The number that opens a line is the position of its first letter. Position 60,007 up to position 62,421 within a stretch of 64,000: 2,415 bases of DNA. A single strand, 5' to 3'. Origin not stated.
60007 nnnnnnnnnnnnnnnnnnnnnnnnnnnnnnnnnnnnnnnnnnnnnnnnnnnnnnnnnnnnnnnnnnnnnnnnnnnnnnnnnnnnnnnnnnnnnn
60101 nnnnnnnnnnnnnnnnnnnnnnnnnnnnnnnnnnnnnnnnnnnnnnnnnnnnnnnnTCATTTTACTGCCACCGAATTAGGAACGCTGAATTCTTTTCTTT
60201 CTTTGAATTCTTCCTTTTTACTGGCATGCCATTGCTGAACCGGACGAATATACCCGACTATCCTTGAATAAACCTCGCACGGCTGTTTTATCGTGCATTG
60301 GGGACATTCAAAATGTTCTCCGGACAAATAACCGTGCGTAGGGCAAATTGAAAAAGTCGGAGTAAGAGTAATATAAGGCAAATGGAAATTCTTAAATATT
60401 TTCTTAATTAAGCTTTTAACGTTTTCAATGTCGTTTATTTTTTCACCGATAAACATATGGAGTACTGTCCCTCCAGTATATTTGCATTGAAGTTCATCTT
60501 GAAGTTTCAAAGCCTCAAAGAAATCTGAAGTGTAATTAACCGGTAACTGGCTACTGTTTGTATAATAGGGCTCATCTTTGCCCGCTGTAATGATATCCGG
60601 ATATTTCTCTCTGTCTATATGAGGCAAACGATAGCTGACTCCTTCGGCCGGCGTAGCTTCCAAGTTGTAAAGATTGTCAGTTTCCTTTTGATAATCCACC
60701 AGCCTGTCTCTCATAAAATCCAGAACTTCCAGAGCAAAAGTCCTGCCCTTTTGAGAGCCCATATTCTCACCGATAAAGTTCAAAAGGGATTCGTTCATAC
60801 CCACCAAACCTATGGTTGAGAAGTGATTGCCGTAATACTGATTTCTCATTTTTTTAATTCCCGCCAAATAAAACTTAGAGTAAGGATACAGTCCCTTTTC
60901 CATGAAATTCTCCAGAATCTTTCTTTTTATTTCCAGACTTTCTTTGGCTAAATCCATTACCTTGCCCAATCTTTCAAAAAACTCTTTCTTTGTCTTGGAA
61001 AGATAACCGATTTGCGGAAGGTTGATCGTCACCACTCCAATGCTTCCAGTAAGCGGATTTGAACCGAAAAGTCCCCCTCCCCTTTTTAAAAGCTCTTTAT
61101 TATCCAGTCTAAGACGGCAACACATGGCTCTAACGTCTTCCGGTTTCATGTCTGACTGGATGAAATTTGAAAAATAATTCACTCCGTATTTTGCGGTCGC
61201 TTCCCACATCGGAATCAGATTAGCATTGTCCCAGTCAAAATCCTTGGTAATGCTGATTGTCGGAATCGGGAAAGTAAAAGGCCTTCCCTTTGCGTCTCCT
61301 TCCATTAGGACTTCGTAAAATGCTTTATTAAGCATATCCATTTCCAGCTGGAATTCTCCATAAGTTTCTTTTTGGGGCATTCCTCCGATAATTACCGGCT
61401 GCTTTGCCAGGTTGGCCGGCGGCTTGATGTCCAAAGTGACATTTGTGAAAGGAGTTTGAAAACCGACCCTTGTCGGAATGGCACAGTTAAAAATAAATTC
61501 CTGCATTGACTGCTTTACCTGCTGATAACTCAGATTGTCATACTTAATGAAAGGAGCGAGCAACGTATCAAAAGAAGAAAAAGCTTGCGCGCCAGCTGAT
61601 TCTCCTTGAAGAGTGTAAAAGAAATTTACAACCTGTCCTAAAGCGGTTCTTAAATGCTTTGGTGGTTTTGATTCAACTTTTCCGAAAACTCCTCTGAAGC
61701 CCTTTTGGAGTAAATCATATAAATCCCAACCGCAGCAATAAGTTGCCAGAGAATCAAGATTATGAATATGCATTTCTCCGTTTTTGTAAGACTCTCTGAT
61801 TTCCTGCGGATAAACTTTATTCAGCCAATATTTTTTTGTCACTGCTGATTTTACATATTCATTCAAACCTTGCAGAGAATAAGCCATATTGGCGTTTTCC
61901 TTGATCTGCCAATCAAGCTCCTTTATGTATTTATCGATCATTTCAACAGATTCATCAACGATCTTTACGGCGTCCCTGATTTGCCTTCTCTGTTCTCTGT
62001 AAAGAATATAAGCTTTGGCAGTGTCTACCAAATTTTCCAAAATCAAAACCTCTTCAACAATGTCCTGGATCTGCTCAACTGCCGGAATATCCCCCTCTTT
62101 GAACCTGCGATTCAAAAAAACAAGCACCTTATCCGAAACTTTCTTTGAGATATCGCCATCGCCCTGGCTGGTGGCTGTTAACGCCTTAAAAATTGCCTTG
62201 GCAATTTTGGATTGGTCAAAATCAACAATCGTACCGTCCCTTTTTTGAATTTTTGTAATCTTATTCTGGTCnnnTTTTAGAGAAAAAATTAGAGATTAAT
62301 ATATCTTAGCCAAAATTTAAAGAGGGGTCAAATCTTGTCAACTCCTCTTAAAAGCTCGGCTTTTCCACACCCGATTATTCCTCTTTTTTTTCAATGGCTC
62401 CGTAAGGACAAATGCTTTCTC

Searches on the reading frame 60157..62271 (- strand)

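Call 100: search_protein_families(library=pfam, proteins=[window:60157-62271:-], max_evalue=0.001)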
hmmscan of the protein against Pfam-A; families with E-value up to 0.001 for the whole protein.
window:60157-62271:- (704 aa): 2 families
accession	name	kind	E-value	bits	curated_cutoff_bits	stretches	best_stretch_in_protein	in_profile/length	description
PF13597.11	NRDD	-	1.7e-195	651.4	26.2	1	125-695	1-562/562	Anaerobic ribonucleoside-triphosphate reductase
PF03477.21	ATP-cone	-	1.2e-21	77.4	25.8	1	7-96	2-87/88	ATP cone domain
